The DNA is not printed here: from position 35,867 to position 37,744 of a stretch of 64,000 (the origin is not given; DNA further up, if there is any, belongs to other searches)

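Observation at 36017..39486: Gene pair: 525-aa TM-anchored protein of unknown function plus an InhA/M6-like lipoprotein metalloprotease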

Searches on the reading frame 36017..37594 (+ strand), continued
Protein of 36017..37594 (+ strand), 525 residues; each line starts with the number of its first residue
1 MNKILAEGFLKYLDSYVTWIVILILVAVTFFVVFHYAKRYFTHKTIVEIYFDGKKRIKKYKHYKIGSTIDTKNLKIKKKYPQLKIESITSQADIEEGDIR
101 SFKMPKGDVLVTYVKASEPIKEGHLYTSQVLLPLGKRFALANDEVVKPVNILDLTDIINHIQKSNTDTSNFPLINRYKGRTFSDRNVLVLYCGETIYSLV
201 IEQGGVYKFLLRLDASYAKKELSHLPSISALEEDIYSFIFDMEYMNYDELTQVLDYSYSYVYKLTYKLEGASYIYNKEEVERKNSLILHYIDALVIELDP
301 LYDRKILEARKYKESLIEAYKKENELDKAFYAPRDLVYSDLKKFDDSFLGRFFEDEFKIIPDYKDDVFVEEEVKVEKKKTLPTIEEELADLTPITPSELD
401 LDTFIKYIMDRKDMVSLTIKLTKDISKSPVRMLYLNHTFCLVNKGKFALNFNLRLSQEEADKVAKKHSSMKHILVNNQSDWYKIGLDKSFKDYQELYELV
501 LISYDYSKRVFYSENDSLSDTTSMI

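Call 48: fold_search(model_id=the predicted structure, library=pdb)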
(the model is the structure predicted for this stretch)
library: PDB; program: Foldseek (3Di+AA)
matches with E <= 10: 579; with E <= 0.001: 0
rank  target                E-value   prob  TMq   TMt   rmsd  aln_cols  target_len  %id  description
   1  2fki_MODEL_1_A        9.5e-03  1.00  0.17  0.61   3.8       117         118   10  NMR Structure of Protein yjbR from Escherichia coli; Northeast Structural Genomics Consortium Target ER226 (released 2006-02-28)
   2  4m00_A                1.3e-02  0.51  0.11  0.12  23.1       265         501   11  Crystal structure of the ligand binding region of staphylococcal adhesion SraP (released 2014-06-18)
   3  4m01_C                1.9e-02  0.99  0.11  0.16   4.4        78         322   18  N terminal fragment(residues 245-575) of binding region of SraP (released 2014-06-18)
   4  4m01_A                2.0e-02  0.99  0.11  0.17   4.3        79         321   18  N terminal fragment(residues 245-575) of binding region of SraP (released 2014-06-18)
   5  7yl4_B                2.1e-02  0.57  0.10  0.13  19.8       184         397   14  Cell surface protein YwfG protein (apo form) (released 2023-06-07)
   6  7yl6_B                3.5e-02  0.51  0.10  0.13  19.8       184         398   15  Cell surface protein YwfG protein complexed with alpha-1,2-mannobiose (released 2023-06-07)
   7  7yl5_B                5.5e-02  0.99  0.10  0.13   4.3        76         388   16  Cell surface protein YwfG protein complexed with mannose (released 2023-06-07)
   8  3h9x_A                6.5e-02  0.95  0.15  0.55   5.2       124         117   14  Crystal Structure of the PSPTO_3016 protein from Pseudomonas syringae, Northeast Structural Genomics Consortium Target (released 2009-05-19)
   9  2ffs_B                7.3e-02  0.14  0.08  0.21  15.0       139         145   13  Structure of PR10-allergen-like protein PA1206 from Pseudomonas aeruginosa PAO1 (released 2006-01-10)
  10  2ffs_A                7.7e-02  0.14  0.08  0.20  15.1       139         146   13  Structure of PR10-allergen-like protein PA1206 from Pseudomonas aeruginosa PAO1 (released 2006-01-10)
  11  4m02                  9.7e-02  0.92  0.11  0.27   4.4        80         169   16  Middle fragment(residues 494-663) of the binding region of SraP (released 2014-06-18)
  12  4o1n_D                1.0e-01  0.80  0.10  0.23   5.3        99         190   16  Crystal structure of Staphylococcal superantigen-like protein SAOUHSC_00383 (released 2014-12-24)
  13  2a1v                  1.1e-01  0.94  0.17  0.55   6.5       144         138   16  Crystal structure of Deinococcus radiodurans protein DR2400, Pfam domain DUF419 (released 2005-07-26)
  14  2fm8_A                2.3e-01  0.30  0.11  0.33  10.3       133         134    8  Crystal Structure of the Salmonella Secretion Chaperone InvB in Complex with SipA (released 2006-03-21)
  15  1s28_A                2.7e-01  0.44  0.14  0.39   7.5       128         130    8  Crystal Structure of AvrPphF ORF1, the Chaperone for the Type III Effector AvrPphF ORF2 from P. syringae (released 2004-09-14)
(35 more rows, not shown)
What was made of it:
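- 37214..37561 (+): X aa 400-515: the second YjbR-like domain (D2). Foldseek's top hit is 2fki (call 48).
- Foldseek matched part of the low-confidence X model to beta domains of Gram-positive adhesins (SraP, YwfG) (call 48).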

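Call 59: search_protein_representatives(alignment_id=A1)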
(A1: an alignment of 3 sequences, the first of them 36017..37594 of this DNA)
Query: 3 sequences, 519 profile positions. Proteins with E-value up to 0.001 (for the whole library): 68; up to 1e-10: 29; up to 1e-30: 13. The best 68 are listed.
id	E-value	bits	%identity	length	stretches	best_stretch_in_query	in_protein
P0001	6.0e-256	866.8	-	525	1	1-519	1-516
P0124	3.9e-253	857.5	-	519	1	1-519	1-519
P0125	4.2e-146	504.3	-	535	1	6-518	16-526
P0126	6.4e-143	493.8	-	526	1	5-517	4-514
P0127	1.6e-116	406.7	-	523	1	4-518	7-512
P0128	1.3e-98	347.6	-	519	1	4-516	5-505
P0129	6.3e-98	345.4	-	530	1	13-517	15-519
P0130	5.4e-84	299.4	-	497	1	10-516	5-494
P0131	4.1e-75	270.1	-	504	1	14-518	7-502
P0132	4.8e-73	263.3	-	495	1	14-510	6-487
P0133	7.0e-71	256.1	-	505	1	12-516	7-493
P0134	1.3e-66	242.1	-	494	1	10-514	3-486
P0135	8.4e-60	219.6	-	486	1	15-510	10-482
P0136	9.0e-26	107.3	-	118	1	411-517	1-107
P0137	4.3e-23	98.5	-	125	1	412-518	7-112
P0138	2.8e-19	85.9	-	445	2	114-319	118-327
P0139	3.1e-19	85.7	-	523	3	425-510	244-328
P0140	2.3e-17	79.5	-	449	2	153-335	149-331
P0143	1.8e-14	70.0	-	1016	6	454-513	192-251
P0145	1.5e-12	63.6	-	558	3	158-276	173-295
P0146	1.9e-12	63.4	-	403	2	154-264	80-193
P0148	6.6e-12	61.6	-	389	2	423-509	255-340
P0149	1.0e-11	60.9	-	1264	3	133-273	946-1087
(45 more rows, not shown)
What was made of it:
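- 36017..37594 (+): X: a 525-aa membrane-anchored tandem YjbR-like protein, a core gene of this clade. There are 13 full-length clusters (486-535 aa) among 1.84 billion representatives (call 59).
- Checked: X has orthologues at E 1e-60 to 1e-146 (call 59).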

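Call 62: search_protein_families(library=pfam, proteins=[P0130, P0135, P0138, P0139, P0140, P0143, P0145, P0146, P0148, P0149], max_evalue=0.1)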
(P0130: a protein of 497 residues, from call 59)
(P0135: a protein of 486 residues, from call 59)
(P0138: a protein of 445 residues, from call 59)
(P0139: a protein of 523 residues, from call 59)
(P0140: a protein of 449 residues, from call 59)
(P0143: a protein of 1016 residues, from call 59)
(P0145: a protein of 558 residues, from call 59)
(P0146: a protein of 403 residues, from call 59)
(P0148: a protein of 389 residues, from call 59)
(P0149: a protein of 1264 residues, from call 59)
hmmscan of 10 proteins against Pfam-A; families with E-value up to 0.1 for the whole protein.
P0130 (497 aa): 0 families

P0135 (486 aa): 2 families
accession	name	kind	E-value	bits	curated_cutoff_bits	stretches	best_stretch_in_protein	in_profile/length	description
PF02434.22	Fringe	-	0.039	13.8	21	1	402-475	37-108/250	Fringe-like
PF04286.17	DUF445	-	0.041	14.2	33.8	1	262-407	163-309/368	Protein of unknown function (DUF445)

P0138 (445 aa): 3 families
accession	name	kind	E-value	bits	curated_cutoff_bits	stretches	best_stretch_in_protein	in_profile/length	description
PF04237.18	YjbR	-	1.7e-08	35.4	30.1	2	365-438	16-85/88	YjbR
PF02095.21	Extensin_1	-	0.00026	21.3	105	1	92-145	15-68/171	Extensin-like protein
PF07382.16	HC2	-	0.0028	18.2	40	1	5-146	26-144/194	Histone H1-like nucleoprotein HC2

P0139 (523 aa): 3 families
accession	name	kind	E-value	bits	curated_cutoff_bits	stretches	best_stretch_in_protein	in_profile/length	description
PF04237.18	YjbR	-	9.1e-11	42.7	30.1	1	252-326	17-87/88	YjbR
PF10543.14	ORF6N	-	0.033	14.9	27.8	0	208-275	35-85/86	ORF6N domain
PF07086.17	Jagunal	-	0.099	13.1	25.4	0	251-305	31-84/187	Jagunal, ER re-organisation during oogenesis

P0140 (449 aa): 0 families

P0143 (1016 aa): 11 families
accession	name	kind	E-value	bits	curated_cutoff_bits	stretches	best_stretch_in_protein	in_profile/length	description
PF01015.23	Ribosomal_S3Ae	-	1.5e-06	28.3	29.3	0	523-569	9-55/191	Ribosomal S3Ae family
PF08755.16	YccV-like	-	8.7e-05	23.2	22.8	0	505-541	29-65/101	Hemimethylated DNA-binding protein YccV like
PF20770.3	PAN2_N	-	0.00015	21.4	26.6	0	759-801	64-105/301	PAN2 N-terminal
PF18096.6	Thump_like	-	0.00048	20.4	26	0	562-591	8-36/78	THUMP domain-like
PF10596.14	U6-snRNA_bdg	-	0.0013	19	29.8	0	179-237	13-71/159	U6-snRNA interacting domain of PrP8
PF03059.22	NAS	-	0.0039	17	27.1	0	427-462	199-234/276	Nicotianamine synthase protein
PF12728.13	HTH_17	-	0.0049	17.5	27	0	424-447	27-50/51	Helix-turn-helix domain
PF22428.2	Dis32-like_C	-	0.0081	16.1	27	0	127-139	9-21/32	DIS3-like exonuclease 2-like, C-terminal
PF08381.16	BRX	-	0.028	14.2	24.5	0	516-530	31-45/56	Transcription factor regulating root and shoot growth via Pin3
PF13506.12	Glyco_transf_21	-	0.055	13.4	21.7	0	741-771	122-152/174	Glycosyl transferase family 21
PF15294.11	Leu_zip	-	0.064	13.2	28.2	0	80-151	134-202/275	Leucine zipper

P0145 (558 aa): 1 family
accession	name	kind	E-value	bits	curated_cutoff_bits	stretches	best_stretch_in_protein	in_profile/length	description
PF04237.18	YjbR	-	8e-06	26.9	30.1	0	374-447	16-85/88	YjbR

P0146 (403 aa): 1 family
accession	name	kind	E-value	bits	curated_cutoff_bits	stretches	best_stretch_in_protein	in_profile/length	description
PF04237.18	YjbR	-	3.4e-07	31.3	30.1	1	295-356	17-77/88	YjbR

P0148 (389 aa): 3 families
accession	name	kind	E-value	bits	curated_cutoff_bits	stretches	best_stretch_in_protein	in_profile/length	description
PF04237.18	YjbR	-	1.3e-06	29.4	30.1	1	265-338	17-86/88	YjbR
PF05036.18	SPOR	-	0.012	16.3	21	1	291-332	19-59/76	SPOR domain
PF05343.19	Peptidase_M42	-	0.041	13.4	23.2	1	133-237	72-164/292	M42 glutamyl aminopeptidase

P0149 (1264 aa): 9 families
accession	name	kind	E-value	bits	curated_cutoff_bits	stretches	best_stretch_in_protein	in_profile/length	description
PF04237.18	YjbR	-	2.2e-11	44.7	30.1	2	1167-1235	16-80/88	YjbR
PF09479.16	Flg_new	-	1.6e-08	34.9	27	1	45-111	1-64/65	Listeria-Bacteroides repeat domain (List_Bact_rpt)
PF18998.6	Flg_new_2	-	1.4e-06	28.6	23.6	1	132-194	12-72/73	Divergent InlB B-repeat domain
PF14662.11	KASH_CCD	-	2.5e-05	24.8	43.3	2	694-873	11-189/191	Coiled-coil region of CCDC155 or KASH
PF06810.17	Phage_scaffold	-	0.0058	17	35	1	903-958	29-81/170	Phage capsid assembly scaffolding protein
PF10123.14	Mu-like_Pro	-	0.006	16.6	25.2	1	679-816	127-264/330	Mu-like prophage I protein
PF05791.16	Bacillus_HBL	-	0.0062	16.8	29.1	1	484-611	51-167/177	Bacillus haemolytic enterotoxin (HBL)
PF04108.17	ATG17_like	-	0.035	14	43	0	489-612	62-186/355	Autophagy protein ATG17-like domain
PF15879.10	MWFE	-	0.099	13.4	27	0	3-36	4-37/55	NADH-ubiquinone oxidoreductase MWFE subunit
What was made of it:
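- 37214..37561 (+): Distant relatives pass the Pfam cut-off (call 62).
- On YjbR / MmcQ (PF04237): Distant relatives recovered by the X profile do pass: P0139 at 42.7, P0149 at 44.7, P0138 at 35.4 and P0146 at 31.3 bits (call 62).
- More distant proteins with a TM anchor and tandem repeats pass the Pfam YjbR cut-off (call 62). A distant relative, P0149, combines an N-terminal TM, true Flg_new (InlB B-repeat) domains and two YjbR domains (call 62).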

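Call 63: find_encoding_contigs(protein=P0130, flank=8000, max_places=2)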
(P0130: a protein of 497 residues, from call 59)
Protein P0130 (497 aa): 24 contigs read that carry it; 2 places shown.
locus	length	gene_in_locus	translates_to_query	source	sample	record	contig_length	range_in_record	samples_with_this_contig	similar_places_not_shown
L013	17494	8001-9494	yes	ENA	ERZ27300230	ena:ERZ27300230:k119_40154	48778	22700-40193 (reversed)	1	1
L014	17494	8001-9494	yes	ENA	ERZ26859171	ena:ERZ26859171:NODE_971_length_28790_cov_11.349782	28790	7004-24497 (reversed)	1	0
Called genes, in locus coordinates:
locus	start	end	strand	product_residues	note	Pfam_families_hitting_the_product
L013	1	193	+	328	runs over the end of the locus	PF00493:MCM (weak), PF01078:Mg_chelatase (faint), PF20030:bpMoxR, PF00004:AAA, PF07726:AAA_3, PF07728:AAA_5, PF17863:AAA_lid_2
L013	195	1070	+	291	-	PF01882:DUF58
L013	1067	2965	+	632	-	PF07584:BatA, PF13519:VWA_2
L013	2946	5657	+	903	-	PF13519:VWA_2, PF05762:VWA_CoxE, PF00092:VWA, PF09967:DUF2201 (faint), PF13519:VWA_2, PF13768:VWA_3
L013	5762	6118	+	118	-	PF07972:Flavodoxin_NdrI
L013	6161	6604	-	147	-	PF00383:dCMP_cyt_deam_1, PF14437:MafB19-deam, PF14439:Bd3614-deam (weak)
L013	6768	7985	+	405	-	PF03315:SDH_beta, PF03313:SDH_alpha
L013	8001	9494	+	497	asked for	-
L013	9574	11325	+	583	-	-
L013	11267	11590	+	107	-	-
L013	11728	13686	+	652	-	-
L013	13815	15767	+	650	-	-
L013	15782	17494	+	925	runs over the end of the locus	PF00496:SBP_bac_5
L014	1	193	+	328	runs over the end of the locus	PF00493:MCM (weak), PF01078:Mg_chelatase (faint), PF20030:bpMoxR, PF00004:AAA, PF07726:AAA_3, PF07728:AAA_5, PF17863:AAA_lid_2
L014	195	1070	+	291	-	PF01882:DUF58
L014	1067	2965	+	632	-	PF07584:BatA, PF13519:VWA_2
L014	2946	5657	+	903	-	PF13519:VWA_2, PF05762:VWA_CoxE, PF00092:VWA, PF09967:DUF2201 (faint), PF13519:VWA_2, PF13768:VWA_3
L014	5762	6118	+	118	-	PF07972:Flavodoxin_NdrI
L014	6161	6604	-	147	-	PF00383:dCMP_cyt_deam_1, PF14437:MafB19-deam, PF14439:Bd3614-deam (weak)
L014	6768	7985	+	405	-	PF03315:SDH_beta, PF03313:SDH_alpha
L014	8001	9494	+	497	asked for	-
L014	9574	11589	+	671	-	-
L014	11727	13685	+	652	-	-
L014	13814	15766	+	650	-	-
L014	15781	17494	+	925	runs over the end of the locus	PF00496:SBP_bac_5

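Call 64: find_encoding_contigs(protein=P0135, flank=8000, max_places=2)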
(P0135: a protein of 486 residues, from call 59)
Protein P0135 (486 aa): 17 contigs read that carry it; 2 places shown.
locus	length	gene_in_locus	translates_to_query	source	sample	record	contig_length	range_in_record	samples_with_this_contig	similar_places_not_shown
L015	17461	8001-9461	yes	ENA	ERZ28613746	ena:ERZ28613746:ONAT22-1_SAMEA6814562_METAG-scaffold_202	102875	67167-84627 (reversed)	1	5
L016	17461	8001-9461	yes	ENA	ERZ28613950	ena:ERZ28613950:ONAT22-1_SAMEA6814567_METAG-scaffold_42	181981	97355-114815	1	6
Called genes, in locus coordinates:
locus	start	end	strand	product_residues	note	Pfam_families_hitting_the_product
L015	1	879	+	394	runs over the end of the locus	-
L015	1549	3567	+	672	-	-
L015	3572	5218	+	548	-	-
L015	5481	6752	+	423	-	PF02403:Seryl_tRNA_N, PF00587:tRNA-synt_2b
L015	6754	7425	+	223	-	PF09997:DUF2238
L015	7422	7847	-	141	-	PF00383:dCMP_cyt_deam_1, PF14437:MafB19-deam, PF14439:Bd3614-deam (weak)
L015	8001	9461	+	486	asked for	-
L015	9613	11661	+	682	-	-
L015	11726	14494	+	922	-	PF00496:SBP_bac_5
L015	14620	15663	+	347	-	PF00528:BPD_transp_1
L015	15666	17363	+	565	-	PF12911:OppC_N (weak), PF00528:BPD_transp_1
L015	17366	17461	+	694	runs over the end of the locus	PF00005:ABC_tran, PF13304:AAA_21, PF00005:ABC_tran, PF08352:oligo_HPY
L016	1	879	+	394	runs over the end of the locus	-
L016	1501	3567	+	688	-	-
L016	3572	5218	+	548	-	-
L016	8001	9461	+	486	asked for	-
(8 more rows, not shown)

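Call 66: search_protein_families(library=pfam, proteins=[L015:9613-11661:+, L014:9574-11589:+, L013:11728-13686:+, L013:13815-15767:+, L015:1549-3567:+, L015:3572-5218:+], max_evalue=1)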
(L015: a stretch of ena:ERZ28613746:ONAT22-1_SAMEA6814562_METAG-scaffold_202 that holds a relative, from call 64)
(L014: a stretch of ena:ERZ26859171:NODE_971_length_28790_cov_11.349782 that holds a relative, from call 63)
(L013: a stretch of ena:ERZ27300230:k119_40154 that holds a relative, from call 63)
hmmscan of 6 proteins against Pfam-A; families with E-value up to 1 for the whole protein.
L015:9613-11661:+ (682 aa): 0 families

L014:9574-11589:+ (671 aa): 2 families
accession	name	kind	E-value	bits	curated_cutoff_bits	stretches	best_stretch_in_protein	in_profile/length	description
PF12182.14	DUF3642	-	0.0047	17.8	22.7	1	130-182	37-86/93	Bacterial lipoprotein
PF20205.3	DUF6567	-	0.23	11.8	27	1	1-46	1-43/123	Family of unknown function (DUF6567)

L013:11728-13686:+ (652 aa): 4 families
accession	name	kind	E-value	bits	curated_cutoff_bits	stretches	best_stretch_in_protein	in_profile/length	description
PF19891.5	DUF6364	-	0.029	15.3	27.3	1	482-523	8-52/70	Family of unknown function (DUF6364)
PF01851.28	PC_rep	-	0.037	14.9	21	0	564-582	8-26/35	Proteasome/cyclosome repeat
PF20935.2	DUF6847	-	0.22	11.9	27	0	422-449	38-65/141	Family of unknown function (DUF6847)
PF25223.1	DUF7841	-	0.26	12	25.2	1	86-123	65-102/114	Domain of unknown function (DUF7841)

L013:13815-15767:+ (650 aa): 1 family
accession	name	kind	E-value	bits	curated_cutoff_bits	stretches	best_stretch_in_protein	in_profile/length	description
PF20944.2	StcE_b-sandwich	-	0.085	13.3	27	1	82-135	9-61/75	Metalloprotease StcE, beta-sandwich domain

L015:1549-3567:+ (672 aa): 0 families

L015:3572-5218:+ (548 aa): 0 families
